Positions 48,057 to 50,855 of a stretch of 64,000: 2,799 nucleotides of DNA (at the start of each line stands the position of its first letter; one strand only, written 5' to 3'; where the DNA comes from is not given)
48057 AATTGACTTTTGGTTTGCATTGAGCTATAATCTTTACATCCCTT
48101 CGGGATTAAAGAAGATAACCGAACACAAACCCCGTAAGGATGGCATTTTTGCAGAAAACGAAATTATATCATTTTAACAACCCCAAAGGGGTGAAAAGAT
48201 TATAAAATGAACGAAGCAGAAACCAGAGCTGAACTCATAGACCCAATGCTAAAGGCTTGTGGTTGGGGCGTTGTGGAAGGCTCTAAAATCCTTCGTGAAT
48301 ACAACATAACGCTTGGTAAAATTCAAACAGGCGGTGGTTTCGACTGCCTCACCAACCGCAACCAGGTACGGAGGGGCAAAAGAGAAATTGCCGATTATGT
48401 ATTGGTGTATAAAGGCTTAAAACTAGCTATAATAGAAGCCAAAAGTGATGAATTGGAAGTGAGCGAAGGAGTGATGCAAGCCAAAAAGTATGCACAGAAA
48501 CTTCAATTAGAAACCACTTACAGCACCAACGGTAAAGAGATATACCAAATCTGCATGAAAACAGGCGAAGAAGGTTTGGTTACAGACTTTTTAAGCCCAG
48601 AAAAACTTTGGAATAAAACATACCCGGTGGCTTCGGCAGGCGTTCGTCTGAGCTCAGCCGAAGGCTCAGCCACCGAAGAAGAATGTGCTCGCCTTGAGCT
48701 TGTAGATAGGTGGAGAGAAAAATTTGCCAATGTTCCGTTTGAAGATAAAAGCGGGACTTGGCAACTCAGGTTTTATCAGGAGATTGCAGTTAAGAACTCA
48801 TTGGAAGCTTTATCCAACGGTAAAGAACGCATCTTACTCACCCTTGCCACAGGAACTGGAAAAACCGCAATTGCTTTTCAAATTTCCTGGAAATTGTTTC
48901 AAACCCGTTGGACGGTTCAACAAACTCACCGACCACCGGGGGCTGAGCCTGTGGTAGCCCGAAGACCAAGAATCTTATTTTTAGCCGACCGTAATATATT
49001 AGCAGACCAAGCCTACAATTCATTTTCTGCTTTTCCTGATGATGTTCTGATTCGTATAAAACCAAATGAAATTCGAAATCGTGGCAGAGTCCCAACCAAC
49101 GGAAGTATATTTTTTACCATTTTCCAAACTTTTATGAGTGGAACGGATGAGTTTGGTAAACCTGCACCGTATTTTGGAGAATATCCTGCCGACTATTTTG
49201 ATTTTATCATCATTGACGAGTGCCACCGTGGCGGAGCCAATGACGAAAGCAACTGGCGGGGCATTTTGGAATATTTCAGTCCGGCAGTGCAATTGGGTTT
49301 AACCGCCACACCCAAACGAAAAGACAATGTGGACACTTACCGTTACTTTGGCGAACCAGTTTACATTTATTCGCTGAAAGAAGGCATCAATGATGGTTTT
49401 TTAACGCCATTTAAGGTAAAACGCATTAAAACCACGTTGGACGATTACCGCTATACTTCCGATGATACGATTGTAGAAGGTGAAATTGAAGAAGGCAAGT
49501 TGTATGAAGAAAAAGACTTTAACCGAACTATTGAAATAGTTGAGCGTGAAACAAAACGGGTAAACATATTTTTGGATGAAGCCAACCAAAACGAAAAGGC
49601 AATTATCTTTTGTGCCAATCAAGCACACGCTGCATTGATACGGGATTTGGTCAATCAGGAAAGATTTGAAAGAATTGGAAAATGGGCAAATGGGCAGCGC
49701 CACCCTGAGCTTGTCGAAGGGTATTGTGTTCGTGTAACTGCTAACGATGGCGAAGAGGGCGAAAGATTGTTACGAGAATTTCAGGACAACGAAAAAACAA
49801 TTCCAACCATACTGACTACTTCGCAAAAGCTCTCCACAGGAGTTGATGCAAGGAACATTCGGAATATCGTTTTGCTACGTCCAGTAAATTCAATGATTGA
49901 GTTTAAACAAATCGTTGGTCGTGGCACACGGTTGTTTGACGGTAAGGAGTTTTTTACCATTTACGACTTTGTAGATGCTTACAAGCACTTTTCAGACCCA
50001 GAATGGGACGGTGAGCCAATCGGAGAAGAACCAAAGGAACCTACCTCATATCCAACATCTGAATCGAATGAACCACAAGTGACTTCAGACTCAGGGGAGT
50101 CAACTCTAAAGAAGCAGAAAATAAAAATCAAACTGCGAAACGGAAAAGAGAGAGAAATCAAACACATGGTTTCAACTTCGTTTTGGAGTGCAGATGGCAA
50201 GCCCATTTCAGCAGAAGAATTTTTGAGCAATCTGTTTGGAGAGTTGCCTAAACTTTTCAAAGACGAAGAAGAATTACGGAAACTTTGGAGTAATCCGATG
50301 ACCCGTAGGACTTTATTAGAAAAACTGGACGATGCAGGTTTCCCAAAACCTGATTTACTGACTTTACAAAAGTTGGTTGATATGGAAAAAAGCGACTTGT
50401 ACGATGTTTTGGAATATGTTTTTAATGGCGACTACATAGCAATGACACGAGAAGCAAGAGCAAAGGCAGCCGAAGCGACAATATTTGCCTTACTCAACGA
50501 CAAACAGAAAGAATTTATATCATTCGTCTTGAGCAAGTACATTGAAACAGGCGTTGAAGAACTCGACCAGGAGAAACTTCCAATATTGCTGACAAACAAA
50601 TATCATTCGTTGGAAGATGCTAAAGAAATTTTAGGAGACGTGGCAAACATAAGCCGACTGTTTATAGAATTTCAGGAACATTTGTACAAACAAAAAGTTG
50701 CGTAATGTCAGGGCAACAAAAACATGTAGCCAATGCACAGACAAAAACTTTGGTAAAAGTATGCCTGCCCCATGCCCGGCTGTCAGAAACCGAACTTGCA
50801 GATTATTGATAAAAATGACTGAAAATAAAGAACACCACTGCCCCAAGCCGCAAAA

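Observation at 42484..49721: GC-rich palindromic motif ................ and its complement recurs in-frame inside hsdM, hsdS and hsdR (RPE-like elements?)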

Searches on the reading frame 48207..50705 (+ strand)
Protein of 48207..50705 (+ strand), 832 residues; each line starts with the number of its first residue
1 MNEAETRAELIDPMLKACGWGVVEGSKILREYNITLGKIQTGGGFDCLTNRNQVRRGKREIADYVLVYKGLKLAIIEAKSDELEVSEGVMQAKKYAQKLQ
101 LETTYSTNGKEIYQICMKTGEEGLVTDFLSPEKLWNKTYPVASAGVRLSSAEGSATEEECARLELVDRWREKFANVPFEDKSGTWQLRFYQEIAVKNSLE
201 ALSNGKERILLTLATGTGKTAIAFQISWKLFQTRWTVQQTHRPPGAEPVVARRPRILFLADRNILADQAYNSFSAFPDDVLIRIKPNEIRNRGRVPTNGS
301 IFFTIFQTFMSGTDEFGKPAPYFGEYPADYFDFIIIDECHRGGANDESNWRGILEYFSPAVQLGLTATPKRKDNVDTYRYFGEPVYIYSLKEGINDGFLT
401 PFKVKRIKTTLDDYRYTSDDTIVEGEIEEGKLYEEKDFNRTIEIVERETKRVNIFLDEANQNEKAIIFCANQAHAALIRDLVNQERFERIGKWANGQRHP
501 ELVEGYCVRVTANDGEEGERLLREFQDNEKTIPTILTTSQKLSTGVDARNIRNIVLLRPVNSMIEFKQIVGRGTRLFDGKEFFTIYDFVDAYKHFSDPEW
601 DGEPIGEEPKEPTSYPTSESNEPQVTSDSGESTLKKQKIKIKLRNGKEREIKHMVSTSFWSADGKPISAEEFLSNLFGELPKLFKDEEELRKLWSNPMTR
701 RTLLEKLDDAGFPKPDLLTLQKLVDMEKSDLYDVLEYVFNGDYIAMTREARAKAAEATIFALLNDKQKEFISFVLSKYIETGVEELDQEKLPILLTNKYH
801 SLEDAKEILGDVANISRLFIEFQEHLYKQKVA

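Call 6: search_protein_families(library=pfam, proteins=[window:48207-50705:+])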
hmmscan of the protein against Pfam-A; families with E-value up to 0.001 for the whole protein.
window:48207-50705:+ (832 aa): 7 families
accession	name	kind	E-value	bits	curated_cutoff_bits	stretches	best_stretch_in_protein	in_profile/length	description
PF04851.21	ResIII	-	3.2e-35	121.9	22.5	1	186-371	3-164/164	Type III restriction enzyme, res subunit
PF08463.15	EcoEI_R_C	-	1.2e-24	87.6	24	1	670-827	1-163/163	EcoEI R protein C-terminal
PF18766.7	SWI2_SNF2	-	3.7e-16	59.9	26.7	1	191-406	2-192/221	SWI2/SNF2 ATPase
PF04313.20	HSDR_N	-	2.8e-09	37.5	25.1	1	53-115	119-178/198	Type I restriction enzyme R protein N terminus (HSDR_N)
PF00270.35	DEAD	-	1e-08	35.5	26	1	198-372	7-162/167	DEAD/DEAH box helicase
PF00271.37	Helicase_C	-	3.8e-06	27.5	23.5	1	456-575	10-108/110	Helicase conserved C-terminal domain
PF13588.12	HSDR_N_2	-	0.00023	21.7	25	0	57-122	34-101/110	Type I restriction enzyme R protein N terminus (HSDR_N)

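Call 8: find_homologous_proteins(query=window:48207-50705:+, max_evalue=1e-30)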
Query window:48207-50705:+ (832 aa): 8000 proteins with E <= 1e-30 among 8000 candidates; the best 120 are listed.
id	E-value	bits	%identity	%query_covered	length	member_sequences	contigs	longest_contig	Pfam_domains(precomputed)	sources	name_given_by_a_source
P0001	0.0e+0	1898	100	100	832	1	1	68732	PF00270.36,PF08463.16,PF04313.21,PF18766.8,PF00271.38,PF04851.22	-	-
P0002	0.0e+0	1638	87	100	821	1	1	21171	PF00270.36,PF08463.16,PF04313.21,PF18766.8,PF04851.22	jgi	-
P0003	0.0e+0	1582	85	100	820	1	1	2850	PF00270.36,PF08463.16,PF04313.21,PF18766.8,PF00271.38,PF04851.22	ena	-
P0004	0.0e+0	1577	84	100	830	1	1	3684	PF00270.36,PF08463.16,PF04313.21,PF18766.8,PF00271.38,PF04851.22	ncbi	-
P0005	0.0e+0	1560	83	100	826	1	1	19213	PF00270.36,PF08463.16,PF04313.21,PF18766.8,PF00271.38,PF04851.22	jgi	jgi:type I restriction enzyme R subunit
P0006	0.0e+0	1558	85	100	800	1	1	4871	PF00270.36,PF08463.16,PF04313.21,PF18766.8,PF00271.38,PF04851.22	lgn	-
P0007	0.0e+0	1549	84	100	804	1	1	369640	PF00270.36,PF08463.16,PF04313.21,PF18766.8,PF04851.22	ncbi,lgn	-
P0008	0.0e+0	1546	-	-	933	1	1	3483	PF00270.36,PF08463.16,PF04313.21,PF01541.31,PF18766.8,PF04851.22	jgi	jgi:type I restriction enzyme R subunit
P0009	0.0e+0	1546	-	-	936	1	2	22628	PF00270.36,PF08463.16,PF04313.21,PF01541.31,PF18766.8,PF00271.38,PF04851.22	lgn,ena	-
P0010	0.0e+0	1532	-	-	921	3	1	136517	PF00270.36,PF08463.16,PF04313.21,PF01541.31,PF18766.8,PF00271.38,PF04851.22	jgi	jgi:type I restriction enzyme R subunit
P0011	0.0e+0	1529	82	100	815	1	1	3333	PF00270.36,PF08463.16,PF04313.21,PF18766.8,PF00271.38,PF04851.22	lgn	-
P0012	0.0e+0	1528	83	100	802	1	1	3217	PF00270.36,PF08463.16,PF04313.21,PF18766.8,PF04851.22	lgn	-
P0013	0.0e+0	1526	82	100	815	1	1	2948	PF00270.36,PF08463.16,PF04313.21,PF18766.8,PF00271.38,PF04851.22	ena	-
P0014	0.0e+0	1526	85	100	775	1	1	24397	PF00270.36,PF08463.16,PF04313.21,PF18766.8,PF00271.38,PF04851.22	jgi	-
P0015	0.0e+0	1523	-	-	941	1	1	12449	PF00270.36,PF08463.16,PF04313.21,PF01541.31,PF18766.8,PF00271.38,PF04851.22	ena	-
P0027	0.0e+0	1502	82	100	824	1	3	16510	PF00270.36,PF08463.16,PF04313.21,PF18766.8,PF00271.38,PF04851.22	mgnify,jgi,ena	mgnify:CR=1 FL=1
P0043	0.0e+0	1495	83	100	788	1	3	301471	PF00270.36,PF08463.16,PF04313.21,PF18766.8,PF00271.38,PF04851.22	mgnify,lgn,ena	mgnify:FL=1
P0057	0.0e+0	1489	83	100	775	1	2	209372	PF00270.36,PF08463.16,PF04313.21,PF18766.8,PF00271.38,PF04851.22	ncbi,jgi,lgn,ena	-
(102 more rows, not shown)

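Call 12: find_encoding_contigs(protein=P0002, flank=10000, max_places=2)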
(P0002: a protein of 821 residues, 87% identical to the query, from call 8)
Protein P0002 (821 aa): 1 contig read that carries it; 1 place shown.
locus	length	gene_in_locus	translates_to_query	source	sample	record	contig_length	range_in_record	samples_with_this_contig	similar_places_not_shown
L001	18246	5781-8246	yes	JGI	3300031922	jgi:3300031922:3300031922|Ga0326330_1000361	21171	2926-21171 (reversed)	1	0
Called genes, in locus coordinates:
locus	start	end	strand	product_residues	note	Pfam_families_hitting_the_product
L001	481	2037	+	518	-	PF12161:HsdM_N, PF02384:N6_Mtase, PF07669:Eco57I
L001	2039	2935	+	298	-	PF13310:Virulence_RhuM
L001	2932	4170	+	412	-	PF01420:Methylase_S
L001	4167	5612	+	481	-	PF04326:SLFN_AlbA_2, PF13749:HATPase_c_4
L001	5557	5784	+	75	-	-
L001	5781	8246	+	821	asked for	PF04313:HSDR_N (faint), PF00270:DEAD, PF04851:ResIII, PF18766:SWI2_SNF2, PF08463:EcoEI_R_C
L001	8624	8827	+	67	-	-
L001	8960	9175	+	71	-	-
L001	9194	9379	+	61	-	PF28077:THIVI_2564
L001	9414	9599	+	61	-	-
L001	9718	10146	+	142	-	-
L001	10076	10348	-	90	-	-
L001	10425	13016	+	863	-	PF01339:CheB_methylest, PF03705:CheR_N, PF01739:CheR, PF13596:PAS_10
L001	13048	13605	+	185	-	-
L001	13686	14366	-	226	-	PF13505:OMP_b-brl, PF13568:OMP_b-brl_2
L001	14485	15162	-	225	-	PF13441:Gly-zipper_YMGG, PF13488:Gly-zipper_Omp, PF00691:OmpA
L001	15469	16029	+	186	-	PF12833:HTH_18, PF00165:HTH_AraC (weak)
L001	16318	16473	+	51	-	-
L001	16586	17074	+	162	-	-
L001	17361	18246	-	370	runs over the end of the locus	PF01594:AI-2E_transport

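Call 13: find_encoding_contigs(protein=P0057, flank=10000, max_places=2)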
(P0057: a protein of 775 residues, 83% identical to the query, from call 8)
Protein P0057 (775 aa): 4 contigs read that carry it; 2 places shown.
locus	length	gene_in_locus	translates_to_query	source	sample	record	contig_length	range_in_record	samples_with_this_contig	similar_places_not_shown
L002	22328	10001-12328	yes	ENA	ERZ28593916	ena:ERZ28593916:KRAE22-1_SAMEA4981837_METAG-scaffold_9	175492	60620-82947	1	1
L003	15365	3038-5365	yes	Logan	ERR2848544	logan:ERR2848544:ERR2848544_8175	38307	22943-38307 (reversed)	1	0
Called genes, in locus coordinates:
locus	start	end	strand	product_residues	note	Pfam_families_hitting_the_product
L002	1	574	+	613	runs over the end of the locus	PF00005:ABC_tran, PF02463:SMC_N (weak), PF13304:AAA_21 (faint), PF13401:AAA_22 (faint), PF12848:ABC_tran_Xtn, PF00005:ABC_tran, PF16326:ABC_tran_CTD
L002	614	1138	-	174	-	PF04264:YceI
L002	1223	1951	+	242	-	PF13505:OMP_b-brl (weak)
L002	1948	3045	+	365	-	PF01784:DUF34_NIF3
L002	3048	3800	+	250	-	PF02591:Zn_ribbon_9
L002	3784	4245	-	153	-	PF10652:DUF2480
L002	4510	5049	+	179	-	PF01872:RibD_C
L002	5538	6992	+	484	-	PF12161:HsdM_N, PF02384:N6_Mtase, PF07669:Eco57I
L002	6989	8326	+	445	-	PF01420:Methylase_S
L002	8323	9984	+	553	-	PF02463:SMC_N, PF11398:DUF2813 (weak), PF13175:AAA_15, PF13476:AAA_23 (weak), PF13304:AAA_21, PF20469:OLD-like_TOPRIM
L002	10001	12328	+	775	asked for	PF04313:HSDR_N (weak), PF00270:DEAD, PF04851:ResIII, PF18766:SWI2_SNF2, PF00271:Helicase_C, PF08463:EcoEI_R_C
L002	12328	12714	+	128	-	-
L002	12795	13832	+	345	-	PF07494:Reg_prop (faint)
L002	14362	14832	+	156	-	-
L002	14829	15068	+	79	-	PF01329:Pterin_4a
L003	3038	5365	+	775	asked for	PF04313:HSDR_N (weak), PF00270:DEAD, PF04851:ResIII, PF18766:SWI2_SNF2, PF00271:Helicase_C, PF08463:EcoEI_R_C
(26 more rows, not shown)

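Call 29: find_related_loci(query=A1, collection=genome_contigs, flank=10000)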
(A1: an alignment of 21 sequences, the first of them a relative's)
Query A1 (832 aa) in genome_contigs; peptide patterns used: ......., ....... (x = any residue, [..] = any of these).
599 stretches matched a pattern (row limit reached: there are more); 554 encode a relative of the query (tblastn E <= 1e-3); the best 80 are kept; 80 distinct loci.
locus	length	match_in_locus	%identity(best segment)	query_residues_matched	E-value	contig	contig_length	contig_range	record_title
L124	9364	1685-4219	78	1-832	0e+0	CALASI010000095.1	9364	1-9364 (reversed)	MAG TPA_asm: uncultured Sphingobacteriales bacterium isolate SRR3901698_bin.4_CONCOCT_v1.1_MAG genome assembly, contig:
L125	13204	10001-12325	81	1-832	0e+0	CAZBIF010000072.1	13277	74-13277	MAG TPA_asm: uncultured Flavobacteriales bacterium isolate SRP063590_co1_41 genome assembly, contig: NODE_4871_length_13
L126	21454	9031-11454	80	1-832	0e+0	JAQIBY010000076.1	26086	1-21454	MAG: Bacteroidales bacterium isolate GH38 k119_147445, whole genome shotgun sequence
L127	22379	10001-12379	78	3-832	0e+0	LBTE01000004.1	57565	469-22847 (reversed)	MAG: candidate division TM6 bacterium GW2011_GWF2_37_49 US49_C0004, whole genome shotgun sequence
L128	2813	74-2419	81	1-832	0e+0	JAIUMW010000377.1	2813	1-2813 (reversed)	MAG: Oceanicaulis sp. isolate PBR18_bin52 bin52.contig0376, whole genome shotgun sequence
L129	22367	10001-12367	77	1-832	0e+0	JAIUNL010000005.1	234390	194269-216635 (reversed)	MAG: Bacteroidetes bacterium isolate BAC1 spades-bin.60~NODE_230_length_234390_cov_1.50223, whole genome shotgun sequenc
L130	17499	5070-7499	77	1-832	0e+0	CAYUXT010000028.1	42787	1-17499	MAG TPA_asm: uncultured Taibaiella sp. isolate SRP344714_co2_266 genome assembly, contig: NODE_2107_length_42787_cov_10.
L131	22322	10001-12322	80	1-832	0e+0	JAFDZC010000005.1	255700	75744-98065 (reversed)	MAG: Bacteroidetes bacterium isolate SZAS-72 CK_MAG-3__5__length-255700, whole genome shotgun sequence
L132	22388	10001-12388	75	1-832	0e+0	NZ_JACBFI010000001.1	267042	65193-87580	MAG: Sediminibacterium sp. Gen4 NODE_1_length_267042_cov_46.250110, whole genome shotgun sequence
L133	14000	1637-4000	76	1-832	0e+0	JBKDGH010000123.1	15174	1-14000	MAG: Flavobacteriales bacterium isolate samp_2115_metabat2_310 samp_2115_1543287, whole genome shotgun sequence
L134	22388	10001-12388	75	1-832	0e+0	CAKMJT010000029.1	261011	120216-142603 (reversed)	uncultured Proteiniphilum sp. isolate OKU4 genome assembly, contig: MEGAHIT_co_assembly_000000001838, whole genome shotg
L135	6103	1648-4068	75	1-832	0e+0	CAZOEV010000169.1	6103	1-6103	MAG TPA_asm: uncultured Lentimicrobiaceae bacterium isolate binchicken_co51_64 genome assembly, contig: NODE_6055_length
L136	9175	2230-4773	71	1-832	0e+0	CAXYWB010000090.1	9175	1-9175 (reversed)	MAG: uncultured Paludibacteraceae bacterium isolate ERR13598974_binner13_Refined_37 genome assembly, contig: ERZ24875785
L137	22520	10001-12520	73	1-832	0e+0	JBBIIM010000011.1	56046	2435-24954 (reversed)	MAG: Crocinitomicaceae bacterium isolate ETS170220_bin_139 NODE_50_length_56046_cov_4.507528, whole genome shotgun seque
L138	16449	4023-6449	72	1-832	0e+0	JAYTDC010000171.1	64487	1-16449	MAG: Segetibacter sp. isolate GFS_1656 GFS_1656_170, whole genome shotgun sequence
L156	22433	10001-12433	68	1-832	0e+0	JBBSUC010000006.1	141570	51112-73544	MAG: Cytophagales bacterium isolate SVL2_sbin.36 SVL2_sbin.36_k141_745080_L_141570_cov_16.3137, whole genome shotgun seq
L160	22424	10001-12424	67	1-832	0e+0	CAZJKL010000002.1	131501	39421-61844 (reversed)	MAG TPA_asm: uncultured Bacteroidales bacterium isolate binchicken_co113_124 genome assembly, contig: NODE_116_length_13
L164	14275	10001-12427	66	1-832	0e+0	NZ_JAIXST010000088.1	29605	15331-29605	MAG: Runella sp. isolate C8_MAG_00014 pond_C8_MAG_00014_000000000168, whole genome shotgun sequence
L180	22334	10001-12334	73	1-832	0e+0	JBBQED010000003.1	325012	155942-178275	MAG: Bacteroidia bacterium isolate Co_metawrap_1125 Cmw_1125_k141_21288611_length_325012_cov_14.0000, whole genome shotg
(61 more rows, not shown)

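Call 48: predict_structure(alignment_id=A1)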
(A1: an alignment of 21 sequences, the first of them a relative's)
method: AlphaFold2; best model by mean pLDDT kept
length: 832 residues; sequences in the alignment: 21
mean_pLDDT: 40.5   pTM: 0.30
mean pLDDT of the five models: 40.5, 35.9, 35.1, 33.9, 33.1
residues with pLDDT >= 90: 0; 70-90: 0; 50-70: 205; < 50: 627
segments of 3 or more residues with pLDDT < 50: 1-155, 176-186, 213-218, 242-252, 259-329, 338-444, 458-474, 497-661, 664-671, 726-763, 782-788, 811-832
pLDDT, mean of each block of 10 residues (from residue 1): 28 31 32 30 28 34 41 39 41 43 32 31 33 44 39 48 59 50 47 58 58 49 58 61 45 51 41 39 31 23 25 37 40 50 35 35 27 27 34 30 25 21 22 27 50 52 43 51 61 49 42 35 37 31 33 35 31 32 37 38 34 31 27 32 34 36 46 55 54 57 63 54 47 42 35 42 49 55 49 55 52 43 38 28
secondary structure, 60 per line:
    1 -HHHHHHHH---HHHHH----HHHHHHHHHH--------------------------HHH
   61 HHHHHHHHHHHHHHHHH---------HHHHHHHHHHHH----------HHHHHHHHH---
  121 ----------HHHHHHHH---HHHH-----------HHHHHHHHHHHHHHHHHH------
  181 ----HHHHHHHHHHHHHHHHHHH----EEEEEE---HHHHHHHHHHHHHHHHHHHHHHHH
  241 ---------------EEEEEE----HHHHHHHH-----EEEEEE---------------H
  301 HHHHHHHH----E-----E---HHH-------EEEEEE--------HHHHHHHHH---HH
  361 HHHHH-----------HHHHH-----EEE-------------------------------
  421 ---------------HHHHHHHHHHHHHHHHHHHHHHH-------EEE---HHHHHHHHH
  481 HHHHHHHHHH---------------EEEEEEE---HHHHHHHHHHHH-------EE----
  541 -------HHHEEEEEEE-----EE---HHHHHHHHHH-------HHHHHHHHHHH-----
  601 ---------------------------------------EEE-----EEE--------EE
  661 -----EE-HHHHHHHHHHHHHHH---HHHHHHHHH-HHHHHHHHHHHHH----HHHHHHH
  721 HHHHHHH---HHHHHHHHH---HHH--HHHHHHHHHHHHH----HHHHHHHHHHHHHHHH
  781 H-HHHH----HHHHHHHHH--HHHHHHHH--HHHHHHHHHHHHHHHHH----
elements in order (helices of 4 or more, strands of 3 or more residues): H2-9 H13-17 H22-31 H58-77 H87-98 H109-117 H131-138 H142-145 H157-174 H185-203 E208-213 H217-240 E256-261 H266-273 E279-284 H300-308 E333-338 H347-355 H359-365 H377-381 E387-389 H436-458 E466-468 H472-490 E506-512 H516-527 E551-557 H568-577 H585-595 E640-642 E648-650 H669-683 H687-695 H697-709 H714-727 H731-739 H748-760 H765-781 H783-786 H791-799 H802-809 H812-828
